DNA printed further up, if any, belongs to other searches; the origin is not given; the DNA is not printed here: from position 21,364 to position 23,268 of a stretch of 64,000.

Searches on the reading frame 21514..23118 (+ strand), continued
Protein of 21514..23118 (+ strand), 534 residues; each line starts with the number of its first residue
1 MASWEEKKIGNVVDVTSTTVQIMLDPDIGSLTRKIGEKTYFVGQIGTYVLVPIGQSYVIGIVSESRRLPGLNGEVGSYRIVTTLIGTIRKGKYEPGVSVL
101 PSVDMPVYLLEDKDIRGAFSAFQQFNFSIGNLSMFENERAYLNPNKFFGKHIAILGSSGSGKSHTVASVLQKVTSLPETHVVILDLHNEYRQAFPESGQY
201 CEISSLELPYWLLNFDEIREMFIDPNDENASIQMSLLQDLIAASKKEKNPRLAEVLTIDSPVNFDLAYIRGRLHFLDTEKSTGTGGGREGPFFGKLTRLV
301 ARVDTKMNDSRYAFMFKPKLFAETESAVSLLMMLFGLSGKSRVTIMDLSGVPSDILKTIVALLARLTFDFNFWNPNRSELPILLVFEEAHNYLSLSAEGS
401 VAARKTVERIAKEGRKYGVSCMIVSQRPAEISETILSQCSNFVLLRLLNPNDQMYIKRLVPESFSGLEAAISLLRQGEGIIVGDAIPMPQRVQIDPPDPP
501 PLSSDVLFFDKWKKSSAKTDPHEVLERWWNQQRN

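Call 31: find_encoding_contigs(protein=P0013, flank=10000, max_places=1)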
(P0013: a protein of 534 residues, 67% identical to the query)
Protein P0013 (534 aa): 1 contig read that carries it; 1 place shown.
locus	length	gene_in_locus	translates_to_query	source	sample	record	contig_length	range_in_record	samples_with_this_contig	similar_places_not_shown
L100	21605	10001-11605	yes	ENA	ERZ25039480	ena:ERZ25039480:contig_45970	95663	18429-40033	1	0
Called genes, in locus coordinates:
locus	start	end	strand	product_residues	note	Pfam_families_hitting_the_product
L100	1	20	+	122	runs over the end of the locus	-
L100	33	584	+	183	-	PF08308:PEGA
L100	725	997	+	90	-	-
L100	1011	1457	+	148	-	-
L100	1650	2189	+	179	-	-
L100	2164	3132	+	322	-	PF00892:EamA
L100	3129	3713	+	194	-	PF00588:SpoU_methylase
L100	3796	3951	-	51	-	-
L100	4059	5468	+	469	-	PF02614:UxaC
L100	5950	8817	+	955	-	PF00672:HAMP, PF01590:GAF, PF13185:GAF_2, PF13492:GAF_3 (weak), PF00512:HisKA, PF02518:HATPase_c, PF00072:Response_reg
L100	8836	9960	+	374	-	PF00072:Response_reg, PF00512:HisKA, PF02518:HATPase_c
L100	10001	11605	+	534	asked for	PF01935:DUF87, PF12846:AAA_10 (faint), PF05872:HerA_C (weak)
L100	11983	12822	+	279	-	PF00132:Hexapep (faint)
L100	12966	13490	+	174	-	PF13340:DUF4096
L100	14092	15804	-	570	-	PF00501:AMP-binding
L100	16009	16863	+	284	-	-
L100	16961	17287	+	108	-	-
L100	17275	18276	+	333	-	PF01590:GAF, PF13185:GAF_2, PF13492:GAF_3, PF00990:GGDEF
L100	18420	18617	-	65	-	-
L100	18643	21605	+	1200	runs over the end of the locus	PF13426:PAS_9, PF13188:PAS_8, PF13426:PAS_9, PF00989:PAS, PF08448:PAS_4, PF13426:PAS_9, PF13188:PAS_8, PF00989:PAS, +15 more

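Call 32: find_encoding_contigs(protein=P0030, flank=10000, max_places=1)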
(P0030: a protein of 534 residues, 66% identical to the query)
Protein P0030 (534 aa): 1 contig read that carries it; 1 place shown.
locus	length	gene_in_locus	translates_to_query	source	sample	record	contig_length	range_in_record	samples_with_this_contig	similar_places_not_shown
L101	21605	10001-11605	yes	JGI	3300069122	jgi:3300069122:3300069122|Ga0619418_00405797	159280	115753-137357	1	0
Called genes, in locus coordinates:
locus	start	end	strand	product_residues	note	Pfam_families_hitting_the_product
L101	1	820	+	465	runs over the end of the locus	PF00890:FAD_binding_2 (faint), PF01134:GIDA (weak), PF01266:DAO (faint), PF07992:Pyr_redox_2, PF12831:FAD_oxidored (weak), PF13738:Pyr_redox_3, PF00070:Pyr_redox, PF02852:Pyr_redox_dim, +2 more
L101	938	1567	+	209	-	PF21948:LplA-B_cat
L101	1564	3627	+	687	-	PF00676:E1_dh, PF02779:Transket_pyr, PF02780:Transketolase_C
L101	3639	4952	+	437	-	PF00364:Biotin_lipoyl, PF02817:E3_binding, PF00198:2-oxoacid_dh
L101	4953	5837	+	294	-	PF16881:LIAS_N, PF04055:Radical_SAM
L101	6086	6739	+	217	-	PF02666:PS_Dcarbxylase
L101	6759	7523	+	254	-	PF01066:CDP-OH_P_transf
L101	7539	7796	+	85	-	PF02700:PurS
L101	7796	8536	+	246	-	PF01965:DJ-1_PfpI (weak), PF13507:GATase_5, PF07685:GATase_3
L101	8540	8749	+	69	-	PF02416:TatA_B_E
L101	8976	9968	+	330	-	PF02629:CoA_binding, PF13380:CoA_binding_2 (weak), PF13607:Succ_CoA_lig, PF00549:Ligase_CoA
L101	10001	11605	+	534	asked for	PF01935:DUF87, PF05872:HerA_C (faint), PF12846:AAA_10 (faint)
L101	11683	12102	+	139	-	PF00334:NDK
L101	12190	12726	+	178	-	PF28549:NDPSase_N (weak), PF00293:NUDIX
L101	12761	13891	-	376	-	PF01053:Cys_Met_Meta_PP, PF00155:Aminotran_1_2, PF00266:Aminotran_5 (weak)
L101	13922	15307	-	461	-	PF00291:PALP, PF00571:CBS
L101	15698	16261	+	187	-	PF08207:EFP_N, PF01132:EFP, PF09285:Elong-fact-P_C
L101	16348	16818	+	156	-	PF00364:Biotin_lipoyl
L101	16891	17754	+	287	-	PF00289:Biotin_carb_N, PF02786:CPSase_L_D2, PF02222:ATP-grasp, PF07478:Dala_Dala_lig_C (weak)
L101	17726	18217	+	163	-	PF02786:CPSase_L_D2, PF02785:Biotin_carb_C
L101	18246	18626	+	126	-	PF01597:GCV_H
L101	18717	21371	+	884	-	PF00989:PAS, PF08448:PAS_4, PF13426:PAS_9, PF13188:PAS_8 (weak), PF01590:GAF, PF13185:GAF_2, PF07730:HisKA_3, PF02518:HATPase_c, +3 more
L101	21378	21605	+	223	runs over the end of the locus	PF00072:Response_reg, PF00196:GerE, PF08281:Sigma70_r4_2 (weak)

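Call 33: find_encoding_contigs(protein=P0063, flank=10000, max_places=1)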
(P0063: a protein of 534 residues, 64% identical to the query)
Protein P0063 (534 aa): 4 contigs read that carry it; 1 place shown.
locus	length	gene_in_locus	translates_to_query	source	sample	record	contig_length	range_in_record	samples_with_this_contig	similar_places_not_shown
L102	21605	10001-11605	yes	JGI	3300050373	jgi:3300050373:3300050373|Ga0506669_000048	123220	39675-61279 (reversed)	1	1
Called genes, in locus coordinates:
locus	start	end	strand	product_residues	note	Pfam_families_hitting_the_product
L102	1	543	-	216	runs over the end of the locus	-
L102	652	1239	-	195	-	-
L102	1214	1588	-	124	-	-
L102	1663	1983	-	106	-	-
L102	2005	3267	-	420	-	PF06808:DctM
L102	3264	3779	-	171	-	PF04290:DctQ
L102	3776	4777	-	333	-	PF03480:DctP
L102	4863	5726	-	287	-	PF16811:TAtT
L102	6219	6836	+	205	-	PF02223:Thymidylate_kin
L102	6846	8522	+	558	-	PF00595:PDZ, PF13180:PDZ_2 (weak), PF17820:PDZ_6, PF03572:Peptidase_S41, PF28547:CHD_PDZ-protease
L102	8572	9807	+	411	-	PF19519:DUF6051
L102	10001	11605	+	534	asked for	PF01935:DUF87, PF12846:AAA_10 (faint)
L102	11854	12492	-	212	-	PF01712:dNK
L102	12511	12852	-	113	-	PF01740:STAS, PF13466:STAS_2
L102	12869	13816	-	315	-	PF07549:Sec_GG (weak), PF02355:SecD_SecF_C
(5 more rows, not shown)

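Call 34: search_protein_families(library=ncbifam, proteins=[window:21514-23118:+], max_evalue=0.01)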
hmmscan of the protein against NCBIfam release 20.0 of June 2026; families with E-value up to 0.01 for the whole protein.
window:21514-23118:+ (534 aa): 13 families
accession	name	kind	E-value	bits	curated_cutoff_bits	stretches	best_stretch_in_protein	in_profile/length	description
NF042944.1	HerA_antiphage_2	equivalog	2.7e-116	389.6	850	2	288-528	324-576/576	anti-phage-associated helicase HerA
NF042943.1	HerA_antiphage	equivalog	2e-50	172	800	2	328-512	380-566/566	anti-phage-associated helicase HerA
NF040937.1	HerA_Thermprot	equivalog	3.4e-37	128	800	2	341-516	307-483/487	DNA double-strand break repair helicase HerA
NF040819.1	helicase_HerA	equivalog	2.1e-36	125.6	970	2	380-494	402-514/561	DNA double-strand break repair helicase HerA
NF053655.1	CedD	equivalog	1.5e-22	80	600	2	341-494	381-525/527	DNA-translocating ATPase CedD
NF033849.1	ser_rich_anae_1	subfamily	4.8e-11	40.8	650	1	339-454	972-1097/1163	serine-rich protein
NF041017.1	DNA_import_CedB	equivalog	5.9e-10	38.4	700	1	342-488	434-582/590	DNA import protein CedB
TIGR03925.1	T7SS_EccC_b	equivalog_domain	2.1e-06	26.3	346.55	0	84-197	306-412/564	type VII secretion protein EccCb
NF045975.1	VirB4_plasma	equivalog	4e-06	24.8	590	1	152-192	518-557/894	Mbov_0397 family ICE element conjugal transfer ATPase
TIGR02746.1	TraC-F-type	equivalog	5.8e-05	21.2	567.05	0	338-426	598-683/800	type IV secretion system protein TraC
NF041214.1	plasmid_TraB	equivalog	0.00022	19.9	800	0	150-186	249-285/639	plasmid transfer protein TraB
NF045971.1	conju_CD1110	equivalog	0.00044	18.6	325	1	153-194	419-460/752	VirB4-like conjugal transfer ATPase, CD1110 family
TIGR02868.1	CydC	equivalog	0.0091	14.7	329.05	0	148-185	360-396/530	thiol reductant ABC exporter subunit CydC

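Call 35: search_protein_families(library=padloc, proteins=[window:21514-23118:+, L011:8728-9960:+], max_evalue=0.001)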
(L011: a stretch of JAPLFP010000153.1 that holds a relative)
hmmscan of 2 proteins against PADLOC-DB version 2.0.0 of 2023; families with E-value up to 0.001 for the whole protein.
window:21514-23118:+ (534 aa): 17 families
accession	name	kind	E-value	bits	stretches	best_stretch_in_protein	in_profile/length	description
PDLC04105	HerA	-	4e-147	489.2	1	5-533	8-574/576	-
PDLC02188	HerA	-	1.4e-108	362.2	2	283-529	319-577/578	-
PDLC04102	HerA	-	2.8e-89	298.2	2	298-520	414-645/654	-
PDLC04104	HerA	-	3.3e-89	297.3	1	199-520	31-362/379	-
PDLC04106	HerA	-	1.6e-79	266.2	2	296-529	422-663/667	-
PDLC04098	HerA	-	2.5e-70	235.9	2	235-529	387-684/686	-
PDLC04101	HerA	-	5.2e-60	201.3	1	86-360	94-397/400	-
PDLC04100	HerA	-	3.3e-56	189.2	2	325-517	383-577/580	-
PDLC02185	HerA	-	1.7e-53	180.2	2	326-515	387-582/585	-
PDLC04103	HerA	-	1.4e-45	153.7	2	286-514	346-576/579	-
PDLC04097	HerA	-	1.1e-42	144.5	2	340-516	431-615/618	-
PDLC04107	HerA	-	8.1e-28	95.3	1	89-264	104-304/306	-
PDLC04099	HerA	-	1.1e-22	78.4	1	85-192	94-212/214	-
PDLC04140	mad8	-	8.4e-19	66.2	1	149-496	27-301/314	mads_8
PDLC01055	HerA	-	1e-09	35.8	1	383-462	418-495/532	Type III coevolved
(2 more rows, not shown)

L011:8728-9960:+ (410 aa): 0 families

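Call 36: search_solved_structures(query=window:21514-23118:+, max_evalue=0.01)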
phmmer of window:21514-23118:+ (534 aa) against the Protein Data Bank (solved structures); distinct sequences matched with E-value up to 0.01: 11.
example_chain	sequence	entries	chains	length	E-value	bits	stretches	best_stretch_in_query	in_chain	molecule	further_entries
9c1m_M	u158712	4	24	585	6.7e-95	321.6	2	264-530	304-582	ATP-binding protein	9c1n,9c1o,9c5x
8ziq_M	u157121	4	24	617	3.6e-86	292.8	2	245-529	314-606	HerA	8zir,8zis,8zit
8xau_A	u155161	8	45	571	4.4e-86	292.5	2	271-529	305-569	ATP-binding protein | HerA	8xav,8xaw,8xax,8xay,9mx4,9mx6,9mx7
8wiv_A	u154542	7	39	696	1.2e-73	251.5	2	306-530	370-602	Helicase HerA central domain-containing protein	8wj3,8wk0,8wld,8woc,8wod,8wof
4d2i_A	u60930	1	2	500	8.1e-34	120.1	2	340-518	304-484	HERA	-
8yho_A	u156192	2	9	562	3e-32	114.9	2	344-494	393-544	DUF87 domain-containing protein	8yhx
9x1l_A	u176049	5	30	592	3.9e-32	114.5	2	380-494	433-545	DNA helicase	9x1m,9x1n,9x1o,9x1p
8j4u_M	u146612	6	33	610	1.2e-31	112.9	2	343-514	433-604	Nucleoside triphosphate hydrolase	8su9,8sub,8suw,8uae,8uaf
8wet_A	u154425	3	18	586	1.9e-12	49.5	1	338-459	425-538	TdpA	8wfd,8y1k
11kk_A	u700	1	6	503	0.0022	19.7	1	382-481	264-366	HerA like helicase YjgR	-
7es4_A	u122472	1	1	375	0.0033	19.1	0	308-428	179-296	DNA phosphorothioation-dependent restriction protein DptH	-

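Call 46: search_protein_families(library=pfam, proteins=[L011:8728-9960:+, L017:8744-9976:+, L014:3502-5685:+, L014:5709-7475:+, L010:6527-8701:+, L008:2430-3605:+, L008:1043-2458:+, L013:11633-13222:+, L013:7633-9927:+, L006:4496-5581:+], max_evalue=0.001)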
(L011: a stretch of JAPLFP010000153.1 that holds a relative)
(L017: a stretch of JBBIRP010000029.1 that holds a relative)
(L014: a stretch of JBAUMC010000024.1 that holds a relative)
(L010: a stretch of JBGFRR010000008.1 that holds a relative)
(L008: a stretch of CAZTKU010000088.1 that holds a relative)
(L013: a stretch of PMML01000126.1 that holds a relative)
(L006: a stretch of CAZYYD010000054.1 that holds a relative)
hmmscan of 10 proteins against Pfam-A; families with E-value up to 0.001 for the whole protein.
L011:8728-9960:+ (410 aa): 1 family
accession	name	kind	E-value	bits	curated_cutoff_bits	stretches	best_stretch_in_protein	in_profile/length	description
PF07228.17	SpoIIE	-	4.9e-39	134.7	25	1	218-408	2-191/192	Stage II sporulation protein E (SpoIIE)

L017:8744-9976:+ (410 aa): 1 family
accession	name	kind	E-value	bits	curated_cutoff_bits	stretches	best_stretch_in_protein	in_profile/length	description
PF07228.17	SpoIIE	-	7.7e-39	134.1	25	1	216-408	1-191/192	Stage II sporulation protein E (SpoIIE)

L014:3502-5685:+ (727 aa): 4 families
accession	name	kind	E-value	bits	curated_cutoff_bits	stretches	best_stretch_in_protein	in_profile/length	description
PF21563.3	Mcp40H-20_sensor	-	5e-35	120.6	27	3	331-435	9-111/112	Methyl-accepting chemotaxis sensory transducer, class 40H, sensor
PF00211.25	Guanylate_cyc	-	3.4e-23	82.6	21.9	1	550-717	7-176/183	Adenylate and Guanylate cyclase catalytic domain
PF00672.30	HAMP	-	2.6e-12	47.3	25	1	468-518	2-52/53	HAMP domain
PF11845.13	Tll0287-like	-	2.3e-07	31.8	24.1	0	394-423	82-112/144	Tll0287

L014:5709-7475:+ (588 aa): 3 families
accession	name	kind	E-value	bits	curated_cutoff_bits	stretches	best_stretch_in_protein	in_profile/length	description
PF02638.21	GHL10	-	3.7e-57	194.2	27.9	1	41-336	1-296/311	Glycosyl hydrolase-like 10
PF13200.12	DUF4015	-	4e-08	33.2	27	1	59-248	6-185/313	Putative glycosyl hydrolase domain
PF18962.6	Por_Secre_tail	-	0.00075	20.2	27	0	510-577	2-66/75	Secretion system C-terminal sorting domain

L010:6527-8701:+ (724 aa): 4 families
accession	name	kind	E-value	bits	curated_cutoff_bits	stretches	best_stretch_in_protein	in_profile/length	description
PF21563.3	Mcp40H-20_sensor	-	2.3e-25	89.5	27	2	327-430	8-111/112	Methyl-accepting chemotaxis sensory transducer, class 40H, sensor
PF00211.25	Guanylate_cyc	-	1.1e-24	87.5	21.9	1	547-714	9-177/183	Adenylate and Guanylate cyclase catalytic domain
PF00672.30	HAMP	-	5.9e-11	43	25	1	464-514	3-53/53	HAMP domain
PF11845.13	Tll0287-like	-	6.3e-08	33.6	24.1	0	386-419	78-113/144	Tll0287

L008:2430-3605:+ (391 aa): 4 families
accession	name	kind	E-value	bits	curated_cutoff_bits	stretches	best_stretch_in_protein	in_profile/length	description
PF02629.25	CoA_binding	-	1.4e-26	93.5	22.3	1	45-147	1-97/97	CoA binding domain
PF00549.24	Ligase_CoA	-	1.9e-26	93.1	24.5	1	199-318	1-126/128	CoA-ligase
PF13607.11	Succ_CoA_lig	-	3.7e-10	40.1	27.4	1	193-324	1-127/138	Succinyl-CoA ligase like flavodoxin domain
PF13380.12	CoA_binding_2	-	1.2e-05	26.1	22.8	1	91-177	35-115/116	CoA binding domain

L008:1043-2458:+ (471 aa): 1 family
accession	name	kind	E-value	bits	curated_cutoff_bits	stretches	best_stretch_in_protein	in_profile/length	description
PF01425.27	Amidase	-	8.5e-153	510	27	1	21-461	2-445/445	Amidase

L013:11633-13222:+ (529 aa): 2 families
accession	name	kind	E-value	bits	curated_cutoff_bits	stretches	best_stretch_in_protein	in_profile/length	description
PF00072.30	Response_reg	-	1.6e-19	70.6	30.2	1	403-514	3-110/111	Response regulator receiver domain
PF03735.19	ENT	-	1.7e-05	25.2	28.5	0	299-342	12-56/71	ENT domain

L013:7633-9927:+ (764 aa): 8 families
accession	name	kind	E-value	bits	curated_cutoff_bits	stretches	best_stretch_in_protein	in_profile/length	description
PF00072.30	Response_reg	-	9.5e-35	119.6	30.2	2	10-112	1-102/111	Response regulator receiver domain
PF02518.31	HATPase_c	-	5.7e-24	85.1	26.4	1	494-615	1-109/111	Histidine kinase-, DNA gyrase B-, and HSP90-like ATPase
PF13426.13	PAS_9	-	7.2e-15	55.6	27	1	272-372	2-103/103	PAS domain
PF08448.16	PAS_4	-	7.5e-15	55.6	23.1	2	270-374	4-109/110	PAS fold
PF00989.32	PAS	-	3.3e-13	50.1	22.6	1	265-369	5-112/113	PAS fold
PF13188.13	PAS_8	-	2.5e-06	27.6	21.8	1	264-311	4-48/65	PAS domain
PF08447.18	PAS_3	-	7.3e-06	26.6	25.6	1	283-364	1-86/89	PAS fold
PF00512.31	HisKA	-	4.6e-05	23.8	26.9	1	390-449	3-62/66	His Kinase A (phospho-acceptor) domain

L006:4496-5581:+ (361 aa): 1 family
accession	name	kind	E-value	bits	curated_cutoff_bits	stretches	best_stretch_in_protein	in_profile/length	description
PF00294.29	PfkB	-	5.3e-29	101.9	25.8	1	14-341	3-297/302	pfkB family carbohydrate kinase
